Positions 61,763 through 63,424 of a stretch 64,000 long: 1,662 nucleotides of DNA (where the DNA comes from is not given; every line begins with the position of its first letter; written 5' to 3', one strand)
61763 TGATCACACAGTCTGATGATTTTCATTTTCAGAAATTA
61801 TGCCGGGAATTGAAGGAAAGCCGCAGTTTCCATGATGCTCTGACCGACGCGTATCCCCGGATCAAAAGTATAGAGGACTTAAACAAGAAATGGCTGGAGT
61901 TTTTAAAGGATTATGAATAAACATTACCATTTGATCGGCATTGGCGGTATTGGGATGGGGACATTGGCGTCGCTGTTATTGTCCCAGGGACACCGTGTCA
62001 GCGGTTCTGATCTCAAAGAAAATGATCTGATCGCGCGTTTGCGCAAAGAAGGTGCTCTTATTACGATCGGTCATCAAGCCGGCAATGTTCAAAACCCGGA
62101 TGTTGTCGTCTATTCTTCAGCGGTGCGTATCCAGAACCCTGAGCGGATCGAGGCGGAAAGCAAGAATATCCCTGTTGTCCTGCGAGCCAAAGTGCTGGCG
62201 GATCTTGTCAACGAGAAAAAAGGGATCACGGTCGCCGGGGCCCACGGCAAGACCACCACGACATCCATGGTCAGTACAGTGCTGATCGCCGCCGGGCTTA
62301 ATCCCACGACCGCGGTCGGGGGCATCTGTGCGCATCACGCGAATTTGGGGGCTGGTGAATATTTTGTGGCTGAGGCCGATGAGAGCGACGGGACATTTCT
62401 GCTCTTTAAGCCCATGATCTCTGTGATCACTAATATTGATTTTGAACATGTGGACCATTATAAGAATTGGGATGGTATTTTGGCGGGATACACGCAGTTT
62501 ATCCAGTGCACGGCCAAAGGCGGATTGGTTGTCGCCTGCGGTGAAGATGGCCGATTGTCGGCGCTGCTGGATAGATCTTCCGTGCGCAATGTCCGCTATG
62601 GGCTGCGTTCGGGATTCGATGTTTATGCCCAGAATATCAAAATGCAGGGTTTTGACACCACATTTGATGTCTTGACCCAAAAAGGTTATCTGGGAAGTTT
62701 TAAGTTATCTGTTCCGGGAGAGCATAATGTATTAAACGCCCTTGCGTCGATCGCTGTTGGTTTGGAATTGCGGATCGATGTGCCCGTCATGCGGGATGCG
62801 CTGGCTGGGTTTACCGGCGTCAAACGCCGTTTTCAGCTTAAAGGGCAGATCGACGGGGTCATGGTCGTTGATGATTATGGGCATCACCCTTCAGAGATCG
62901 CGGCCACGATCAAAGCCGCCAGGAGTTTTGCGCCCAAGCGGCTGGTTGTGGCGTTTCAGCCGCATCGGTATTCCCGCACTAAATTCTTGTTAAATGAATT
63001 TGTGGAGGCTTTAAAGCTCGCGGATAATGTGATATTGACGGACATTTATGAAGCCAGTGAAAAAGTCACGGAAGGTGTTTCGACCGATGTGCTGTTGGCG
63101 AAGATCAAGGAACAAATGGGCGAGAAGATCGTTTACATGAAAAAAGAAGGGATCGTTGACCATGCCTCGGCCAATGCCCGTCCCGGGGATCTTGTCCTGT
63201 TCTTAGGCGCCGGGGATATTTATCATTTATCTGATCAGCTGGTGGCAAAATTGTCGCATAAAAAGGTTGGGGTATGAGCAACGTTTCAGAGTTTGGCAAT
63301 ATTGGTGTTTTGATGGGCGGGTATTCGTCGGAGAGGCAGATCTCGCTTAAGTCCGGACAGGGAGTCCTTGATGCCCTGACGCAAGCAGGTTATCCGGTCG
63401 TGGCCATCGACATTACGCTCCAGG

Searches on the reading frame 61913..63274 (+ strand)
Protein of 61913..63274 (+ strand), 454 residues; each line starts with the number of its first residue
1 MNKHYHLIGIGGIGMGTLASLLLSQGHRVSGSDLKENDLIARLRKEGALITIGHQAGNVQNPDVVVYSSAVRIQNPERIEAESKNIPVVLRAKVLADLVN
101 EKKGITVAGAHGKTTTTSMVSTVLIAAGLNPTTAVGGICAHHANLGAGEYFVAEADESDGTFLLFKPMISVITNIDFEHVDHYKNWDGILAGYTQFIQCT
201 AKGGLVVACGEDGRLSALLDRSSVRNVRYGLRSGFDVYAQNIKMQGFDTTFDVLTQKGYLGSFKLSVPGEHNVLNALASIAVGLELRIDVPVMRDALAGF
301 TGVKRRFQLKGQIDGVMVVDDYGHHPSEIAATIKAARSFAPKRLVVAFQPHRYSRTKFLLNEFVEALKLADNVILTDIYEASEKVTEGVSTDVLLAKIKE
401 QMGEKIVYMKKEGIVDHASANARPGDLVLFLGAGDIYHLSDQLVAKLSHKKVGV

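Call 96: search_protein_families(library=pfam, proteins=[window:61913-63274:+], max_evalue=0.00001)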
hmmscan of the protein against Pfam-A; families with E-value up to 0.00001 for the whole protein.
window:61913-63274:+ (454 aa): 3 families
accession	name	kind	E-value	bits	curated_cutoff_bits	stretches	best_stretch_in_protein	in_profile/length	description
PF01225.30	Mur_ligase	-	1.4e-25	89.9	21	1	4-102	1-94/95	Mur ligase family, catalytic domain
PF08245.18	Mur_ligase_M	-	1.4e-22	81.1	24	1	107-282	1-199/200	Mur ligase middle domain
PF02875.26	Mur_ligase_C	-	2.7e-22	80.4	28.4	1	305-434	1-127/127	Mur ligase, glutamate ligase domain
